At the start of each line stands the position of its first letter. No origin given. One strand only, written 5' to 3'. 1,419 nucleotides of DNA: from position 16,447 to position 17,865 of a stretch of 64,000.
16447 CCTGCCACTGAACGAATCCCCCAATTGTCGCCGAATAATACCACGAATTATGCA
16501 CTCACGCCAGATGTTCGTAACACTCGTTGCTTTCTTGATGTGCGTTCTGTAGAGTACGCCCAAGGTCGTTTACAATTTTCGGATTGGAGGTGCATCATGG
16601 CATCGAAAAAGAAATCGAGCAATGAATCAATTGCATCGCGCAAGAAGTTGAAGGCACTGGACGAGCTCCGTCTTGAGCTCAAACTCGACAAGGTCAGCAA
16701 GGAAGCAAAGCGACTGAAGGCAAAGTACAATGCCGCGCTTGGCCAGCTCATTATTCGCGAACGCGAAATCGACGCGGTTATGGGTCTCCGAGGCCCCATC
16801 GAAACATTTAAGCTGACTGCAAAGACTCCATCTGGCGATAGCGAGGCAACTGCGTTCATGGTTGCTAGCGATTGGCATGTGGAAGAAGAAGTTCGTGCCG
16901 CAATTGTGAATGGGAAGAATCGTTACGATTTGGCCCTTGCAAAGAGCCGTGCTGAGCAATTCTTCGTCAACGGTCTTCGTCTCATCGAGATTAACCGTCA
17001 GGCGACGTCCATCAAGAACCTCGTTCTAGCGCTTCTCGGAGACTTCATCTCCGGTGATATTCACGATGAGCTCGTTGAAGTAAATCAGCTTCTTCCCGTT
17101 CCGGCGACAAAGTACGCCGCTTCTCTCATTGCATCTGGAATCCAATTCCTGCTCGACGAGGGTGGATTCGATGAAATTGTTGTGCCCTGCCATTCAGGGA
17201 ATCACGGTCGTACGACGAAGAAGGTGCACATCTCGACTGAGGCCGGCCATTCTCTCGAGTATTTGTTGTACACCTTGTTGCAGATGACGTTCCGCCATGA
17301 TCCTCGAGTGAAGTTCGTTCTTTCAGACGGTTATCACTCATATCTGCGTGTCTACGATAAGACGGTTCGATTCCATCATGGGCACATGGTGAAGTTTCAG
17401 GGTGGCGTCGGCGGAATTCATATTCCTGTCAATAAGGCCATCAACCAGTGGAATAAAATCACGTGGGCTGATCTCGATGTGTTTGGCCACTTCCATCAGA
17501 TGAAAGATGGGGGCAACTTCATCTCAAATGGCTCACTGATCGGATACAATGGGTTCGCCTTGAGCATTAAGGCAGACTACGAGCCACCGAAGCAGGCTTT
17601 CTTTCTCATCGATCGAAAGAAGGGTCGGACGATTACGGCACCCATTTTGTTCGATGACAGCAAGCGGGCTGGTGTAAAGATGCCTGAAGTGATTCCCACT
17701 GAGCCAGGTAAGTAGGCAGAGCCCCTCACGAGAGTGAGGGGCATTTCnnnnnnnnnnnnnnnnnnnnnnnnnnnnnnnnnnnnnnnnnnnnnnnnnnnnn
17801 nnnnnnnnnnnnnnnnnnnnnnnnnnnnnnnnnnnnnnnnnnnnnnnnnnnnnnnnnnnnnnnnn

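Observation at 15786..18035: tRNA-Trp-associated islet: two tiny ORFs, a coiled-coil metallophosphoesterase and an excisionase-type HTH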

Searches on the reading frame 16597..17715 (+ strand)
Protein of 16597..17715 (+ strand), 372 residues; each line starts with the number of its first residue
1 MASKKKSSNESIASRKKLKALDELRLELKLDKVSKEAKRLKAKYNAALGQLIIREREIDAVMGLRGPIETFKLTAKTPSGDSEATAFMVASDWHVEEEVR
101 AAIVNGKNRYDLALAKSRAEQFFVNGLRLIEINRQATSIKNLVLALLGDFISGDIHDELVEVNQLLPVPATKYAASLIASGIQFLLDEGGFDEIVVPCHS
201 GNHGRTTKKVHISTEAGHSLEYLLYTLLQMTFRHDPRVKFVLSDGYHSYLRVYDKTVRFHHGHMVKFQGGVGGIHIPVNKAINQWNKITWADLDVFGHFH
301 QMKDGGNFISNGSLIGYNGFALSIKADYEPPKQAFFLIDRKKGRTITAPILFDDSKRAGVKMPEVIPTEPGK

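Call 4: search_protein_families(library=pfam, proteins=[window:16597-17715:+], max_evalue=0.1)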
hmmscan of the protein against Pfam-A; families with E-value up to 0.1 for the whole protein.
window:16597-17715:+ (372 aa): 0 families

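Call 5: search_protein_families(library=phrogs, proteins=[window:16597-17715:+], max_evalue=0.1)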
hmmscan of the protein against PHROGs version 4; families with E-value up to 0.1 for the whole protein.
window:16597-17715:+ (372 aa): 2 families
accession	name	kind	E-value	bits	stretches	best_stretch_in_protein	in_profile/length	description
phrog_284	-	DNA, RNA and nucleotide metabolism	6.4e-35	121.8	1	58-353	116-395/398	exonuclease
phrog_704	-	DNA, RNA and nucleotide metabolism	1.5e-06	28.6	1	61-302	112-333/390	DNA repair exonuclease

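Call 8: find_homologous_proteins(query=window:16597-17715:+)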
Query window:16597-17715:+ (372 aa): 4375 proteins with E <= 0.001 among 8000 candidates; the best 120 are listed.
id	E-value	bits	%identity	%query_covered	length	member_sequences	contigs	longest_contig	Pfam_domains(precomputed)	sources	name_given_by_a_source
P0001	2.7e-237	805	96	100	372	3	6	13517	-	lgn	-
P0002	2.1e-184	631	76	95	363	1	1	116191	-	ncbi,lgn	-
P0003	1.2e-178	612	75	92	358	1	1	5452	-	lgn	-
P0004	9.5e-178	609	74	94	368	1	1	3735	-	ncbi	-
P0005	1.3e-171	589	70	96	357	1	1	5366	-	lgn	-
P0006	4.5e-169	580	74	92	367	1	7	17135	-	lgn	-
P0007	3.7e-160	551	67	97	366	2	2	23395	-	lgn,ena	-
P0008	4.9e-160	551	67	91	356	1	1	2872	-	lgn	-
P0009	1.1e-151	523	64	96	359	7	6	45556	-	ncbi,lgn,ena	-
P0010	5.7e-149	514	65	96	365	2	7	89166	-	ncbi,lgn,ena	ncbi:MAG: hypothetical protein AAB375_00165 [Patescibacteria group bacterium]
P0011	8.0e-146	504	62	96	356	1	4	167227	-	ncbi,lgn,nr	ncbi:MAG: hypothetical protein HYW71_00700 [Candidatus Niyogibacteria bacterium]|nr:hypothetical pro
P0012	2.9e-145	502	64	92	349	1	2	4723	-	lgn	-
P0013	2.6e-142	492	61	96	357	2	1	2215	-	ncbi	-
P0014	1.0e-138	481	60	93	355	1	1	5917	-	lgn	-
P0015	1.0e-134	467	60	92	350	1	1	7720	-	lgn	-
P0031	5.1e-118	412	57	91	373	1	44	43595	-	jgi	jgi:hypothetical protein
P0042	6.5e-116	406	55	95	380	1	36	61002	-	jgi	jgi:hypothetical protein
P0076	4.9e-113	396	57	87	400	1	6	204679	-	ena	-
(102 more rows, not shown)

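Call 9: search_dna_similar(query=window:16597-17712:+, collection=phages, mode=protein, max_rows=30)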
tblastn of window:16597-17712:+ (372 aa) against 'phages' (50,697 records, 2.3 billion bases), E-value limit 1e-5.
Records with a match: 62; places in all: 62; records where one place covers at least 80% of the query: 58.
Best place of each record, by identity: <60% 62.
By first word of the organism name: Phocaeicola 24; Parabacteroides 15; Bacteroides 14; Synechococcus 2; Cyanophage 2; uncultured 1; OM05-12 1; Caudoviricetes 1; Actinomycetia 1; Fusobacterium 1.
By host as written in the record: Parabacteroides merdae DA116 6; Phocaeicola dorei DA26 5; Phocaeicola massiliensis DA127 4; Phocaeicola vulgatus DA57 3; Phocaeicola vulgatus DA741 3; Phocaeicola vulgatus DA283 3; Parabacteroides merdae DA708 3; Parabacteroides merdae DA682 3; and 23 more.
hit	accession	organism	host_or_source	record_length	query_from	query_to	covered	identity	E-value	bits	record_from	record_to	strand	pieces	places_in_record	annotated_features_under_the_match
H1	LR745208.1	uncultured phage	metagenomic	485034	35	354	86%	39.0%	1e-60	217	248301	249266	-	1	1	record has no annotation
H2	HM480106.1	Synechococcus phage S-CBS1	Synechococcus sp. CB0201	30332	34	351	85%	35.8%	9e-57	205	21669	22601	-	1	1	hypothetical protein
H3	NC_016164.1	Synechococcus phage S-CBS1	Synechococcus sp. CB0201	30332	34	351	85%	35.8%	9e-57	205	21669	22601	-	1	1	DNA repair exonuclease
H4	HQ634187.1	Cyanophage KBS-S-2A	Synechococcus sp. WH7803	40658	55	353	80%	36.8%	3e-58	209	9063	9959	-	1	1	hypothetical protein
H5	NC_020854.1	Cyanophage KBS-S-2A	Synechococcus sp. WH7803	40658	55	353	80%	36.8%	3e-58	209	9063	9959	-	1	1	hypothetical protein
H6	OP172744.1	Phocaeicola phage BV674P5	Phocaeicola vulgatus DA674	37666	50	353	82%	35.4%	2e-54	198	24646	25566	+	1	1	hypothetical protein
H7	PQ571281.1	Bacteroides phage BU2-1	Bacteroides uniformis BG2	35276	38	360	87%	33.0%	2e-50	187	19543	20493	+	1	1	exonuclease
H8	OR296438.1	Bacteroides phage C2_18_80S2P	Bacteroides uniformis MB18-80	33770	38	360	87%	33.0%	2e-50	187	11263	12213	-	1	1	DNA polymerase II small subunit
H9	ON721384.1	Bacteroides phage EMB1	Bacteroides uniformis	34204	38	358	86%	33.2%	2e-50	186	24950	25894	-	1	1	DNA polymerase II small subunit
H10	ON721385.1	Bacteroides phage EMB2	Bacteroides uniformis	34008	38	358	86%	33.2%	3e-50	186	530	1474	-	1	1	DNA polymerase II small subunit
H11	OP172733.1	Bacteroides phage BU241P1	Bacteroides uniformis DA241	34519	38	357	86%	33.3%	2e-50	187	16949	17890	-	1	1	hypothetical protein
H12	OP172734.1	Bacteroides phage BU241P2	Bacteroides uniformis DA241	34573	38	357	86%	33.3%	2e-50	187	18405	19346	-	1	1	hypothetical protein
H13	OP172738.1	Phocaeicola phage BV57P3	Phocaeicola vulgatus DA57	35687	50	353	82%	35.0%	4e-54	197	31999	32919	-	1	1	hypothetical protein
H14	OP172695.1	Phocaeicola phage BM127P2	Phocaeicola massiliensis DA127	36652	50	353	82%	35.0%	1e-53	196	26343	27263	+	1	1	hypothetical protein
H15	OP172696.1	Phocaeicola phage BM127P3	Phocaeicola massiliensis DA127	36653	50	353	82%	35.0%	1e-53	196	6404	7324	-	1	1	hypothetical protein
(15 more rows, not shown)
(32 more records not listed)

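Call 10: search_solved_structures(query=window:16597-17712:+, max_evalue=1)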
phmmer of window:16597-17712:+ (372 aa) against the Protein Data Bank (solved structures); distinct sequences matched with E-value up to 1: 1.
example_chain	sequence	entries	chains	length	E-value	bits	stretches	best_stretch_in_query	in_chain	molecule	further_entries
6khx_A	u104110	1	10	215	0.034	16.6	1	266-325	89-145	Peroxiredoxin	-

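Call 11: find_encoding_contigs(protein=P0002, flank=10000, max_places=3)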
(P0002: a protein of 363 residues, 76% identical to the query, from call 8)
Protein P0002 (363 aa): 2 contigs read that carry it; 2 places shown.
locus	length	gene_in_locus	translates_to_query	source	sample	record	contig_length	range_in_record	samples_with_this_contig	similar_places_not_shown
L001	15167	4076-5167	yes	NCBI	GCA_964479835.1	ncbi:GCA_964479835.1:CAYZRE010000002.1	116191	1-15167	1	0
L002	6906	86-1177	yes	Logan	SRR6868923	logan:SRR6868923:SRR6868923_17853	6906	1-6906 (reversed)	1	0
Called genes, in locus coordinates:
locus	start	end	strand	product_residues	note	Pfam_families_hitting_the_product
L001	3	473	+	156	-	?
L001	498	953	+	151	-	PF00889:EF_TS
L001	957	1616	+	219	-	PF23914:TPR_CcmH_CycH (weak), PF14559:TPR_19 (weak), PF00515:TPR_1 (weak), PF07719:TPR_2, PF13428:TPR_14 (weak)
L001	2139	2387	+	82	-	PF01541:GIY-YIG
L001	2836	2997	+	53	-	-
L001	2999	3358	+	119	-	-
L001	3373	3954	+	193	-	-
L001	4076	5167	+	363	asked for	-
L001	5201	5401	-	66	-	PF00376:MerR, PF12728:HTH_17 (weak), PF13411:MerR_1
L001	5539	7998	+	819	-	PF21033:RMD1-3 (faint), PF14559:TPR_19 (faint), PF13424:TPR_12 (faint), PF13428:TPR_14 (faint), PF13431:TPR_17 (faint), PF07719:TPR_2 (faint), PF13432:TPR_16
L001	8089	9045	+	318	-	PF02618:YceG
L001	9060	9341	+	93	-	-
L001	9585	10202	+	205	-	PF00466:Ribosomal_L10, PF27436:RL10_C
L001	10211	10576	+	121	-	PF16320:Ribosomal_L12_N, PF00542:Ribosomal_L12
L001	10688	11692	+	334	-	PF00478:IMPDH, PF00977:His_biosynth (faint), PF01070:FMN_dh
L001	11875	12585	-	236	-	-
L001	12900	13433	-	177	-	-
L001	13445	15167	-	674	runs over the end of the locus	-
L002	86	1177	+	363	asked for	-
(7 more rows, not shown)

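Call 12: find_encoding_contigs(protein=P0011, flank=10000, max_places=3)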
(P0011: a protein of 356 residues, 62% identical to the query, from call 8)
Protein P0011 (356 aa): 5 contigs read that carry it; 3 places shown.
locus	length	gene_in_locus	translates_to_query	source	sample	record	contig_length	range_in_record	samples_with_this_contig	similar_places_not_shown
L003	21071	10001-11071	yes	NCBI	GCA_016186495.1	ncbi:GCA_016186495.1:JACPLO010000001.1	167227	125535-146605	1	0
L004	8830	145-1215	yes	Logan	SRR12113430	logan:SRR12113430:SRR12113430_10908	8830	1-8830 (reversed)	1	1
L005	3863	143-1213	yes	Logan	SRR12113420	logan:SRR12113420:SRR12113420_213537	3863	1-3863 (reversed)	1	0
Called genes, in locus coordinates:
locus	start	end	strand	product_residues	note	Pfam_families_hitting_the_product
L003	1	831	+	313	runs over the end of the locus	PF00070:Pyr_redox (faint), PF00890:FAD_binding_2 (faint), PF01134:GIDA (faint), PF01266:DAO (faint), PF03486:HI0933_like (faint), PF07992:Pyr_redox_2, PF12831:FAD_oxidored (weak), PF13738:Pyr_redox_3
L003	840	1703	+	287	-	PF01149:Fapy_DNA_glyco, PF06831:H2TH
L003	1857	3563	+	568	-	PF01411:tRNA-synt_2c, PF07973:tRNA_SAD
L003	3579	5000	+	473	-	-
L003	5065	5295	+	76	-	PF01176:eIF-1a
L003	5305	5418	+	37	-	PF00444:Ribosomal_L36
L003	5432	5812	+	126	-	PF00416:Ribosomal_S13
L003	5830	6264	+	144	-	PF00411:Ribosomal_S11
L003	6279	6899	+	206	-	PF00163:Ribosomal_S4, PF01479:S4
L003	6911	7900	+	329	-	PF01193:RNA_pol_L, PF13656:RNA_pol_L_2 (faint), PF01000:RNA_pol_A_bac, PF03118:RNA_pol_A_CTD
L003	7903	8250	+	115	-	PF01196:Ribosomal_L17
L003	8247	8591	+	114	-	PF00572:Ribosomal_L13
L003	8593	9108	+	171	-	PF00380:Ribosomal_S9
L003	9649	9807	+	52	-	PF00471:Ribosomal_L33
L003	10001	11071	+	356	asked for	-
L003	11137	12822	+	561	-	PF01135:PCMT, PF13847:Methyltransf_31 (weak), PF02618:YceG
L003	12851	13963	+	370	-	PF02540:NAD_synthase (faint), PF03054:tRNA_Me_trans, PF20259:tRNA_Me_trans_M, PF20258:tRNA_Me_trans_C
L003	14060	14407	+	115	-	PF18908:DUF5663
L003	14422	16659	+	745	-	-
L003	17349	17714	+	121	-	PF02482:Ribosomal_S30AE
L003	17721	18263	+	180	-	PF01862:PvlArgDC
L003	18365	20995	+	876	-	PF07517:SecA_DEAD, PF01043:SecA_PP_bind, PF21090:P-loop_SecA, PF07516:SecA_SW, PF02810:SEC-C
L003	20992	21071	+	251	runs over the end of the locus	PF13489:Methyltransf_23, PF01209:Ubie_methyltran, PF08241:Methyltransf_11, PF08242:Methyltransf_12, PF13649:Methyltransf_25, PF13847:Methyltransf_31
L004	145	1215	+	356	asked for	-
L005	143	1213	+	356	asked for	-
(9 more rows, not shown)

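Call 13: find_encoding_contigs(protein=P0010, flank=10000, max_places=3)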
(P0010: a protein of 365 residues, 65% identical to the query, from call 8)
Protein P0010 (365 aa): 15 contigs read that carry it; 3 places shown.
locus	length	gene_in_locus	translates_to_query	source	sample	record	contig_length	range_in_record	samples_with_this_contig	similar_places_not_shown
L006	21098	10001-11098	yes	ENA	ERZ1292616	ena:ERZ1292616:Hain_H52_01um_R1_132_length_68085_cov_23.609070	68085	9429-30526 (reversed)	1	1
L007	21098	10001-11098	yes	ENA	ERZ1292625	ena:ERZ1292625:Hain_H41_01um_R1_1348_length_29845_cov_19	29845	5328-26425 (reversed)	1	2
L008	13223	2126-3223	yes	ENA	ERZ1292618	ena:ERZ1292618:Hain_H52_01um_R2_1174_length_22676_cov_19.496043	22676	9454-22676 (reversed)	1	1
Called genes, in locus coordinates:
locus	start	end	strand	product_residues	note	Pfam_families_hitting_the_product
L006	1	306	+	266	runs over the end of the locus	PF00963:Cohesin (weak)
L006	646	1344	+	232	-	PF01936:NYN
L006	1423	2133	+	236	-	PF01386:Ribosomal_L25p, PF14693:Ribosomal_TL5_C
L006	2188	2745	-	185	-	-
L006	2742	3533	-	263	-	PF03462:PCRF, PF00472:RF-1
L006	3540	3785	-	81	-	PF01197:Ribosomal_L31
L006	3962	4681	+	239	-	PF00318:Ribosomal_S2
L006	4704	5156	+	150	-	PF00889:EF_TS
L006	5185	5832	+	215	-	PF00515:TPR_1 (faint), PF23914:TPR_CcmH_CycH (weak), PF14559:TPR_19 (weak), PF07719:TPR_2 (weak)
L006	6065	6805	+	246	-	PF14528:LAGLIDADG_3 (weak), PF14527:LAGLIDADG_WhiA (faint), PF14528:LAGLIDADG_3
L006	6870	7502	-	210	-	-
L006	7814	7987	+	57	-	-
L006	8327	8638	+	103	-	-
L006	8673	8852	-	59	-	-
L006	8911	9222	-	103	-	-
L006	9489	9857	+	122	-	PF04266:ASCH (weak)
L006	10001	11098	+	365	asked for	-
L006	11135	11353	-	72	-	PF12728:HTH_17 (weak), PF13411:MerR_1, PF00376:MerR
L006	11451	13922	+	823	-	PF13181:TPR_8 (faint), PF21033:RMD1-3 (faint), PF13428:TPR_14 (faint), PF13431:TPR_17 (faint), PF00515:TPR_1 (faint), PF07719:TPR_2 (faint), PF13432:TPR_16, PF14559:TPR_19 (weak), +1 more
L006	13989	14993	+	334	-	PF02618:YceG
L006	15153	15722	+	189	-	-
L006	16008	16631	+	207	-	PF00466:Ribosomal_L10, PF27436:RL10_C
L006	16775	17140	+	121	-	PF16320:Ribosomal_L12_N, PF00542:Ribosomal_L12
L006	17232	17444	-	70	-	-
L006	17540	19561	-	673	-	-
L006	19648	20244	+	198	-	-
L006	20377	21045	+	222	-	PF00702:Hydrolase, PF13419:HAD_2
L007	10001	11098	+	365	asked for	-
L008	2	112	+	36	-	?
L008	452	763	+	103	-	-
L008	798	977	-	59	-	-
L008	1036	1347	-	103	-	-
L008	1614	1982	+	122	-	PF04266:ASCH (weak)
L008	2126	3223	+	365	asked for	-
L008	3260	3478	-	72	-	PF12728:HTH_17 (weak), PF13411:MerR_1, PF00376:MerR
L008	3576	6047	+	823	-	PF13181:TPR_8 (faint), PF21033:RMD1-3 (faint), PF13428:TPR_14 (faint), PF13431:TPR_17 (faint), PF00515:TPR_1 (faint), PF07719:TPR_2 (faint), PF13432:TPR_16, PF14559:TPR_19 (weak), +1 more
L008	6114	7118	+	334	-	PF02618:YceG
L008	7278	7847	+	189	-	-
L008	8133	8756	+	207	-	PF00466:Ribosomal_L10, PF27436:RL10_C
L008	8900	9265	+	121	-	PF16320:Ribosomal_L12_N, PF00542:Ribosomal_L12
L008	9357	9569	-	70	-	-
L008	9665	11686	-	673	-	-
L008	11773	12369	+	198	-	-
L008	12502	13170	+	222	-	PF00702:Hydrolase, PF13419:HAD_2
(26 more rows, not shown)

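Call 16: find_encoding_contigs(protein=P0076, flank=8000, max_places=2)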
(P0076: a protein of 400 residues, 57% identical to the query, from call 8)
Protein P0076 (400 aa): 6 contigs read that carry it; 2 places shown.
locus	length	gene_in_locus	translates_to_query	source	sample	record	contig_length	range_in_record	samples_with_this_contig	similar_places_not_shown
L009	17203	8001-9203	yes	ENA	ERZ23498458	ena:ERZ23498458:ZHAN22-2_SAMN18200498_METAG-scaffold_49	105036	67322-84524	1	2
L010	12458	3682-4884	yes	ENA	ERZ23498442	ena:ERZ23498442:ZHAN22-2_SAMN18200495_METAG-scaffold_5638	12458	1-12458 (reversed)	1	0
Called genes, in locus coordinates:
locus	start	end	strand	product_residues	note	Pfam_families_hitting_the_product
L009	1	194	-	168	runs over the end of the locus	-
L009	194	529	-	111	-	-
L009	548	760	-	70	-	-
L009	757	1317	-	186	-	-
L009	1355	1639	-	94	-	-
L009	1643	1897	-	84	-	-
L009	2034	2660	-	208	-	PF01464:SLT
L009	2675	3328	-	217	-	PF04338:DUF481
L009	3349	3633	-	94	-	-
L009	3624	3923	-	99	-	-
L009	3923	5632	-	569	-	PF21241:UvsW_N (weak), PF00270:DEAD, PF04851:ResIII, PF18766:SWI2_SNF2, PF00271:Helicase_C (faint)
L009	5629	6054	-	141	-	PF11056:UvsY (weak)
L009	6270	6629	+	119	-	-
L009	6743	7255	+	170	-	-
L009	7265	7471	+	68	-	-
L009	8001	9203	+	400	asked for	-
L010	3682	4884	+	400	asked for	-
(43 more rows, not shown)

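Call 17: find_encoding_contigs(protein=P0042, flank=8000, max_places=2)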
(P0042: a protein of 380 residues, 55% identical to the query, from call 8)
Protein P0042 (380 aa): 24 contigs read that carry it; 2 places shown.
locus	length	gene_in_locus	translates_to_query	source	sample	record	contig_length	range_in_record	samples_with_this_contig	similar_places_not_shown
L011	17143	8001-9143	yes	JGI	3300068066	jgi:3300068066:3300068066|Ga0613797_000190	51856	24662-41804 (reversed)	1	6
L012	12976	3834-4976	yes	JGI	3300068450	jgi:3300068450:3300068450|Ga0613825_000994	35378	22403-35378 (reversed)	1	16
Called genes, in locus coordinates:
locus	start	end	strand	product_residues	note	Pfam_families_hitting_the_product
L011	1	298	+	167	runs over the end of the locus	PF05869:Dam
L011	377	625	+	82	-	-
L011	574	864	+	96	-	-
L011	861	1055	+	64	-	-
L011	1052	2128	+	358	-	PF00145:DNA_methylase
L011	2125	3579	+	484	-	PF00271:Helicase_C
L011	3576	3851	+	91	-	-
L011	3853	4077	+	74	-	-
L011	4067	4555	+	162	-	PF23984:DUF7307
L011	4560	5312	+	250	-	PF23977:Pam3_Gp34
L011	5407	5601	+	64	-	-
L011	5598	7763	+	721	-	PF09250:Prim-Pol, PF05272:VapE-like_dom (weak), PF19263:DUF5906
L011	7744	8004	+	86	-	-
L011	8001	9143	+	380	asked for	-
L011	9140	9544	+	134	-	-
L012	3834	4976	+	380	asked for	-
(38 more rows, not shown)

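Call 18: find_encoding_contigs(protein=P0031, flank=8000, max_places=2)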
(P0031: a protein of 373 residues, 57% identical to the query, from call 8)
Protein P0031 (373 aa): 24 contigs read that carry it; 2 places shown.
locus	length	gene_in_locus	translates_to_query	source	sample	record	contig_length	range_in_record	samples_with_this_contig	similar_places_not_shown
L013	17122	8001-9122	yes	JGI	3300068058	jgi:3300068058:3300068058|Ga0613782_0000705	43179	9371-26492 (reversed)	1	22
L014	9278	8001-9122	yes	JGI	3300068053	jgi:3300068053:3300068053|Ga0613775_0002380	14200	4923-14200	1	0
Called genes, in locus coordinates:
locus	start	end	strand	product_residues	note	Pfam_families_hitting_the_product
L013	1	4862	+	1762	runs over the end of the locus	-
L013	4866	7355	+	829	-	-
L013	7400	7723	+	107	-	-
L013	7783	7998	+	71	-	-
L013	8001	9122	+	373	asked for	-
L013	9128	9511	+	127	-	-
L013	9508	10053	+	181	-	-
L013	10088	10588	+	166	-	PF01510:Amidase_2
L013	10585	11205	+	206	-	-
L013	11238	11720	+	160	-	-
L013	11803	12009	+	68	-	-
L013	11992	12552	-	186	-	-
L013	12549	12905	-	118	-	-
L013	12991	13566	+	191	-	-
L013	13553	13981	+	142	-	-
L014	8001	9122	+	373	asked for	-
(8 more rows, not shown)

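Call 22: search_solved_structures(query=A1, max_evalue=10)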
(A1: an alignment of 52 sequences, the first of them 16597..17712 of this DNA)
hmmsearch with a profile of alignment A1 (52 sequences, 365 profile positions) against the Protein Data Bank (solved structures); distinct sequences matched with E-value up to 10: 3.
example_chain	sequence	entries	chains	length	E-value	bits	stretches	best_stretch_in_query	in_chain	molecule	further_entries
1u9p_A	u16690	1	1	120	0.013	17.9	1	222-250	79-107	pArc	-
1b28_A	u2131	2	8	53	0.84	11.9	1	222-250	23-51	PROTEIN (REGULATORY PROTEIN ARC) | ARC REPRESSOR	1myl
3ni0_A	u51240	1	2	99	7.5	8.8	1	12-92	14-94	Bone marrow stromal antigen 2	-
